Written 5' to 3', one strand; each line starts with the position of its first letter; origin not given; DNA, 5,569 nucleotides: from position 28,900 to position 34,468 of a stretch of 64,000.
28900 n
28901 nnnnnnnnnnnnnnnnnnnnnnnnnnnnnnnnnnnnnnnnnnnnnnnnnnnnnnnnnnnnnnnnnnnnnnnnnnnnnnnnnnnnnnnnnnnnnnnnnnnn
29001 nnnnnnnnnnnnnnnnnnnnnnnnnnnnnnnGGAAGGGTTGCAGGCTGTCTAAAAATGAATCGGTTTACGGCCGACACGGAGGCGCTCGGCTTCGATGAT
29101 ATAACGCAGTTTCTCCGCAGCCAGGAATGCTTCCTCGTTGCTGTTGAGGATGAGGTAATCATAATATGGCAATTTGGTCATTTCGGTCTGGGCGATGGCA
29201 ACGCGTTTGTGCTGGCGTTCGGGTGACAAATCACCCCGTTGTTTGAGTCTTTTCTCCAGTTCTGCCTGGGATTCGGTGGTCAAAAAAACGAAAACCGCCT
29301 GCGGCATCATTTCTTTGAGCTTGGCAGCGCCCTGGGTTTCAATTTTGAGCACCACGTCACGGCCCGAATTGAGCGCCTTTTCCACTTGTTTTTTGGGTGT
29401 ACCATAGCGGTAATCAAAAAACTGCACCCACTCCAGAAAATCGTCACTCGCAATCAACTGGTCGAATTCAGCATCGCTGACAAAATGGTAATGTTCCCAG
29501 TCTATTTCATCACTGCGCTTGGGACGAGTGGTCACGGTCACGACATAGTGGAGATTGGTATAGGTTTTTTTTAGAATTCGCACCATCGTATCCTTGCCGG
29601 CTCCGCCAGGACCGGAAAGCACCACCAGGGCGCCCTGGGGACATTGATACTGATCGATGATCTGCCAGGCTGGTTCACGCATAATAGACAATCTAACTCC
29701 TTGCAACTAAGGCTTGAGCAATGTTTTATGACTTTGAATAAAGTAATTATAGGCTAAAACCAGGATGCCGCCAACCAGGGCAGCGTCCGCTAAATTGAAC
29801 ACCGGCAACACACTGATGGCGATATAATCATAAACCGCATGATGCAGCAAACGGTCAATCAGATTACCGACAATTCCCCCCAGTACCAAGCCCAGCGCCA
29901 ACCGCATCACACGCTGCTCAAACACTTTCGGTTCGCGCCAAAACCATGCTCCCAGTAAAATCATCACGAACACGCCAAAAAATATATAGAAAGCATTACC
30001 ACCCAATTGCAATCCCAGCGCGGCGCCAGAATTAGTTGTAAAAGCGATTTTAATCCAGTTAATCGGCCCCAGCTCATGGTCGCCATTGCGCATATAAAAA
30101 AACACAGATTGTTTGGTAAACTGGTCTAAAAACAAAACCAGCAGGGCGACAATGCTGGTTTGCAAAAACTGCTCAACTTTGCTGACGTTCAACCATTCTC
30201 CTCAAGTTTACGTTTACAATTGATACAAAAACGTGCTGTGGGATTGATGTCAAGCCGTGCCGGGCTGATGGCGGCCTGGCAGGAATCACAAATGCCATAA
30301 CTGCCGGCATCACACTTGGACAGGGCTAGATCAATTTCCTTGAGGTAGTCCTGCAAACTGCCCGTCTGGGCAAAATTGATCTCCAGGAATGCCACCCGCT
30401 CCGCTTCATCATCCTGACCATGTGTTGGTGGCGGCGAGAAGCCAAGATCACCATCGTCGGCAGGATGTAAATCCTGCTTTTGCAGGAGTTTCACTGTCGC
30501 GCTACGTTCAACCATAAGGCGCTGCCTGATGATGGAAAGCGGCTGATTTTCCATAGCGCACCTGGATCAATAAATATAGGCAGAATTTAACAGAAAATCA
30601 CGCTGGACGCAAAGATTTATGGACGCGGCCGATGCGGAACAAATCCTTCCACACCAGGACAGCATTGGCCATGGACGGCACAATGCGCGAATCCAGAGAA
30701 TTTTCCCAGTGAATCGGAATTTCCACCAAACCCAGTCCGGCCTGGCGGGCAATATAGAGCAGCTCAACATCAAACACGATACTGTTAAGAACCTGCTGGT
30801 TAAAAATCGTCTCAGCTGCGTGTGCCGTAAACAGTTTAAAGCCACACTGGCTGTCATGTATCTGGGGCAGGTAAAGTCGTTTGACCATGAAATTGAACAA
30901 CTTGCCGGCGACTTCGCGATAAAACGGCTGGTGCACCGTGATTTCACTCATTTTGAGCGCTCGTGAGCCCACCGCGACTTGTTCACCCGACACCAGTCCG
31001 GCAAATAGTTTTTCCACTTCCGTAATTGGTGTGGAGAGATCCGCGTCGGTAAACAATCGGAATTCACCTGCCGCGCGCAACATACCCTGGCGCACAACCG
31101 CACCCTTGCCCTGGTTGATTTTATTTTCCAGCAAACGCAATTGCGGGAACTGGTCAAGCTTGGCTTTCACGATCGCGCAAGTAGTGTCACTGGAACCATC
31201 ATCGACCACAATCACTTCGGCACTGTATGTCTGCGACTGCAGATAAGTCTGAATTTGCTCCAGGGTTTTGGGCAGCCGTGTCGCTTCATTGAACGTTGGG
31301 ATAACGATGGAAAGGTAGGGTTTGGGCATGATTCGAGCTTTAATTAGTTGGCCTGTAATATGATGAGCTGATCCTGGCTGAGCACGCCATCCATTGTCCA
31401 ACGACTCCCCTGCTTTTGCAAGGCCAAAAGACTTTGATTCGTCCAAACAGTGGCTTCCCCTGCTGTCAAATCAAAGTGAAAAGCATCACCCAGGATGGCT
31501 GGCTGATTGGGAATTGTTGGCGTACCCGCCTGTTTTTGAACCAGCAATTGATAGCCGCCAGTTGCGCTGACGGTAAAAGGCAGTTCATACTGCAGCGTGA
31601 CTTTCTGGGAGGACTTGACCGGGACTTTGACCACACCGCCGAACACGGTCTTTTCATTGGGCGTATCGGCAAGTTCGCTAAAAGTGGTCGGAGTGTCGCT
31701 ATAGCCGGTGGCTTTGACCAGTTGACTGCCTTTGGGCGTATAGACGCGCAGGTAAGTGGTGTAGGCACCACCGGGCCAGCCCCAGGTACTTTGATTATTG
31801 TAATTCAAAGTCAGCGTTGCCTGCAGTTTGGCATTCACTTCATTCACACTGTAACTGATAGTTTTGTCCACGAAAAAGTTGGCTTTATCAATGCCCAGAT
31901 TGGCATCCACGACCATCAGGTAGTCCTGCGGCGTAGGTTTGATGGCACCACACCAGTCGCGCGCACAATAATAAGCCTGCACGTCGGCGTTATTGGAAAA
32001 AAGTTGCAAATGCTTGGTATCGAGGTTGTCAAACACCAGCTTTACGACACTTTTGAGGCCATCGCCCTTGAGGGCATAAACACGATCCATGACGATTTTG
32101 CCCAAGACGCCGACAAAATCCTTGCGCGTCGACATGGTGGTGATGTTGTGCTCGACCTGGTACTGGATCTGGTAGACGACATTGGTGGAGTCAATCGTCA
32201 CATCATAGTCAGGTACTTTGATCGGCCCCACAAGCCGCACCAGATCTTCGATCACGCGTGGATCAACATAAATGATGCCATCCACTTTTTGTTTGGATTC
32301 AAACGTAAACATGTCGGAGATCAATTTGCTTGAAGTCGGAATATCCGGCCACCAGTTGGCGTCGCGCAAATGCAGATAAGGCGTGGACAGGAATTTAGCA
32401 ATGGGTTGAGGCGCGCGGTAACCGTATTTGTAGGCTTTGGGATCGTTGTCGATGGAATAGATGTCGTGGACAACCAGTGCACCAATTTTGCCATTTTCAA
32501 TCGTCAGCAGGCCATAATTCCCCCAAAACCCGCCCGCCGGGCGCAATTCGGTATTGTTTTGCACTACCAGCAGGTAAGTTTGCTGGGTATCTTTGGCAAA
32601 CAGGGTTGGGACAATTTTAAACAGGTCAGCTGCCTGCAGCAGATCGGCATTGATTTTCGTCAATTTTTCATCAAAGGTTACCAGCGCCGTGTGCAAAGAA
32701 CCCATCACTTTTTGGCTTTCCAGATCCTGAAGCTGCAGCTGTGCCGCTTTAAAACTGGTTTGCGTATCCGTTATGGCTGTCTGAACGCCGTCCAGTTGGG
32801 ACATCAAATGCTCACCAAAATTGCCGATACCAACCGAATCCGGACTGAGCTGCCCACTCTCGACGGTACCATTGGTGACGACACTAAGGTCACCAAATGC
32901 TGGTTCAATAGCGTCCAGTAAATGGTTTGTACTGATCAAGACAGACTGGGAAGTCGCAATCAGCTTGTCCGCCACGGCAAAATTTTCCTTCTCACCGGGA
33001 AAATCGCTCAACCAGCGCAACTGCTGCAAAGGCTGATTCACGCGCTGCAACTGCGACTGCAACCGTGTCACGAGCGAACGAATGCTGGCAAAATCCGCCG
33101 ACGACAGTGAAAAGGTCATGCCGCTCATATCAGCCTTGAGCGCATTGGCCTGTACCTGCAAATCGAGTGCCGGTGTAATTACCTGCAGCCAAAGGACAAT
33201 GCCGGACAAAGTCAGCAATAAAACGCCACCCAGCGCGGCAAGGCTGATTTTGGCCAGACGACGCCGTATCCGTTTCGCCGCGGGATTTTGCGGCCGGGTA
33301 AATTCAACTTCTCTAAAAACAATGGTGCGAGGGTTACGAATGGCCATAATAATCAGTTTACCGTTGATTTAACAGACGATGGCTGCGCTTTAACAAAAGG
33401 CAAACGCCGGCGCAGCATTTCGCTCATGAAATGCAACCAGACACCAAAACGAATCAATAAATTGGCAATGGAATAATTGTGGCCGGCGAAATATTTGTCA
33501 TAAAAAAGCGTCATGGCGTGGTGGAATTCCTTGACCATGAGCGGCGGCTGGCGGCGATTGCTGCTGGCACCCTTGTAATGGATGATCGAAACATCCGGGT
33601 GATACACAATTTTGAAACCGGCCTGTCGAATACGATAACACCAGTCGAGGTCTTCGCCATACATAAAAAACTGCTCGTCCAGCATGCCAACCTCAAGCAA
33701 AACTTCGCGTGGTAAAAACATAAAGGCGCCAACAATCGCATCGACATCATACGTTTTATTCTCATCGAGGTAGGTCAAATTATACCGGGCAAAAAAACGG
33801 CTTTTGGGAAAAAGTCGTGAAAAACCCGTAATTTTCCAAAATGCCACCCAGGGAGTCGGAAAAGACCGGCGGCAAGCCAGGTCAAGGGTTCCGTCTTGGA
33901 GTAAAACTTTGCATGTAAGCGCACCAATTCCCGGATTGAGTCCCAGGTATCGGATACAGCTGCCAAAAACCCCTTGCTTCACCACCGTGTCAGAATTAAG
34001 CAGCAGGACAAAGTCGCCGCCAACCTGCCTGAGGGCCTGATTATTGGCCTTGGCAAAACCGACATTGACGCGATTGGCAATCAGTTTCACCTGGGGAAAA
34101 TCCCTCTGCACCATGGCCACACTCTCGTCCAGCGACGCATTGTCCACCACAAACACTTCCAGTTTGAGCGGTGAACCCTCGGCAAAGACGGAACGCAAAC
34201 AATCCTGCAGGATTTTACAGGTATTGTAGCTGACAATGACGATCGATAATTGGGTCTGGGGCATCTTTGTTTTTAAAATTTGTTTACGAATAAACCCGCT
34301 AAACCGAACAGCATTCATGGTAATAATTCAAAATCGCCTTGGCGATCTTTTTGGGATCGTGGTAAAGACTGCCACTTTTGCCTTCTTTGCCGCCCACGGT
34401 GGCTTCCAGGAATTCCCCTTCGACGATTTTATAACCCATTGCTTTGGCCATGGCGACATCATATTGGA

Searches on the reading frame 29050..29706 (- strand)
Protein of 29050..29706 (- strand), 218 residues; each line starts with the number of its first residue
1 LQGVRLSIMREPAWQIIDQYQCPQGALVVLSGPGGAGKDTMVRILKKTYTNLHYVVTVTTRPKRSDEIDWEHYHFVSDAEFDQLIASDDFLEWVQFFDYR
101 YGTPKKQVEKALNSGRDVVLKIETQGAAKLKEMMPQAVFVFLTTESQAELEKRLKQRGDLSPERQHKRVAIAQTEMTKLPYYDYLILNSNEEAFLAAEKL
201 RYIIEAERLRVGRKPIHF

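Call 14: search_protein_families(library=pfam, proteins=[window:29050-29706:-])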
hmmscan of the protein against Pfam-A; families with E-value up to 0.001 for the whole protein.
window:29050-29706:- (218 aa): 3 families
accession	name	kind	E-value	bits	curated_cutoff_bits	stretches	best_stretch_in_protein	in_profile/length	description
PF00625.27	Guanylate_kin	-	6.4e-40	137.2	25.2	1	26-206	3-181/182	Guanylate kinase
PF13238.12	AAA_18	-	1.1e-05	26.3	29.4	1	28-165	1-119/128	AAA domain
PF02223.23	Thymidylate_kin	-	0.00099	19.3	27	0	32-68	3-38/185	Thymidylate kinase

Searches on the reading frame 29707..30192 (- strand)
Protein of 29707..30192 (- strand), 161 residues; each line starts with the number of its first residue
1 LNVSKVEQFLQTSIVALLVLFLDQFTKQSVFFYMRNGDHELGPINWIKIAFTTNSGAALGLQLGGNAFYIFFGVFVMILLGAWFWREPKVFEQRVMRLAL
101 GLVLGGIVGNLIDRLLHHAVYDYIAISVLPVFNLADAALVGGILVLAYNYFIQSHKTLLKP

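Call 14: search_protein_families(library=pfam, proteins=[window:29707-30192:-])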
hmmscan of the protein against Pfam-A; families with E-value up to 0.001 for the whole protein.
window:29707-30192:- (161 aa): 1 family
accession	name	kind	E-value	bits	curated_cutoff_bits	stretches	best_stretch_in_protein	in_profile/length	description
PF01252.23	Peptidase_A8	-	4.2e-28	98.8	25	1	15-151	1-141/142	Signal peptidase (SPase) II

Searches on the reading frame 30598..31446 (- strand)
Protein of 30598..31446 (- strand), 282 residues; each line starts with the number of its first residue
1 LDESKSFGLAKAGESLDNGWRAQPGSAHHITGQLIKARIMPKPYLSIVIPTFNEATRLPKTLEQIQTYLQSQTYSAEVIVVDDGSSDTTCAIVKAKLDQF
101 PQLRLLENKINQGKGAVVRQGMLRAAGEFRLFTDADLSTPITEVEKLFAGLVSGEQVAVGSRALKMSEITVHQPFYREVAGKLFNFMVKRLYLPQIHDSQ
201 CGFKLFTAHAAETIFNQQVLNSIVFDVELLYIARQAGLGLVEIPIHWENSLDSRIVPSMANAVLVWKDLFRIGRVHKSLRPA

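Call 14: search_protein_families(library=pfam, proteins=[window:30598-31446:-])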
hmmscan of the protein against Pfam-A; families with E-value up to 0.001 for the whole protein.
window:30598-31446:- (282 aa): 3 families
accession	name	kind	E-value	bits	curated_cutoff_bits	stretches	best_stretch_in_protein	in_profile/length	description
PF00535.33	Glycos_transf_2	-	2.6e-25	89.7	23.3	1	46-215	1-168/168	Glycosyl transferase family 2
PF13641.12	Glyco_tranf_2_3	-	0.0001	22.9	27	1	44-131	2-91/230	Glycosyltransferase like family 2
PF10111.15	Glyco_tranf_2_2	-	0.0001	22.3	27.3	1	46-141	1-96/276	Glycosyltransferase like family 2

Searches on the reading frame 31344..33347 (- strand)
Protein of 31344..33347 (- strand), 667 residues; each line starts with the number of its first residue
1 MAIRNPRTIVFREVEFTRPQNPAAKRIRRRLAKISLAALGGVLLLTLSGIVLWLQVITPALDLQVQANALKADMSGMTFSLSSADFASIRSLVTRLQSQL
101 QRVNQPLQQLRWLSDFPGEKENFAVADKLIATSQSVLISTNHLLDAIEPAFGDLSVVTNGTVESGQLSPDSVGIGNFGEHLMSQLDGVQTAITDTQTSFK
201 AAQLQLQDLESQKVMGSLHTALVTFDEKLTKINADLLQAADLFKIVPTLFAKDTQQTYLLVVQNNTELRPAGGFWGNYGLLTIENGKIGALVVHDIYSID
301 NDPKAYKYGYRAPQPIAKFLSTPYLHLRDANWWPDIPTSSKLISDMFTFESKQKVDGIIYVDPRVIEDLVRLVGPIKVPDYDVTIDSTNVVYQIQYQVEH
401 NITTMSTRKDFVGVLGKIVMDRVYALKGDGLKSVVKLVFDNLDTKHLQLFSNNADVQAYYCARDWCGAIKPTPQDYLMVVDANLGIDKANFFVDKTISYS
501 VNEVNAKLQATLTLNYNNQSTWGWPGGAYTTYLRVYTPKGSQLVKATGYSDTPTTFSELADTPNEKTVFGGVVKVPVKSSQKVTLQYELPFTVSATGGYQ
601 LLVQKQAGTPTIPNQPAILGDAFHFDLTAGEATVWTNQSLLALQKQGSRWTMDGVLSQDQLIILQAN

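Call 14: search_protein_families(library=pfam, proteins=[window:31344-33347:-])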
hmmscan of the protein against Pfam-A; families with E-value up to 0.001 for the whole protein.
window:31344-33347:- (667 aa): 1 family
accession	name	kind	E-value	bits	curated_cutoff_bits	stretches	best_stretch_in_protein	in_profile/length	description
PF13196.11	DUF4012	-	2.4e-30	106.4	28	1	255-396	3-141/144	Protein of unknown function (DUF4012)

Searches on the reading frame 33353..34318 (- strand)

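Call 14: search_protein_families(library=pfam, proteins=[window:33353-34318:-])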
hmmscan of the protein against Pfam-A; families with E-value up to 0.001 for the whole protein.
window:33353-34318:- (321 aa): 3 families
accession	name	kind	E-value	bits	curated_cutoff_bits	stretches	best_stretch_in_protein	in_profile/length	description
PF13641.12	Glyco_tranf_2_3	-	5.5e-26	92.4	27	1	24-253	3-217/230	Glycosyltransferase like family 2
PF00535.33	Glycos_transf_2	-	2e-21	77.1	23.3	1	25-132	1-110/168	Glycosyl transferase family 2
PF13632.12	Glyco_trans_2_3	-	2.1e-08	34.7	27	1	103-250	1-125/198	Glycosyl transferase family group 2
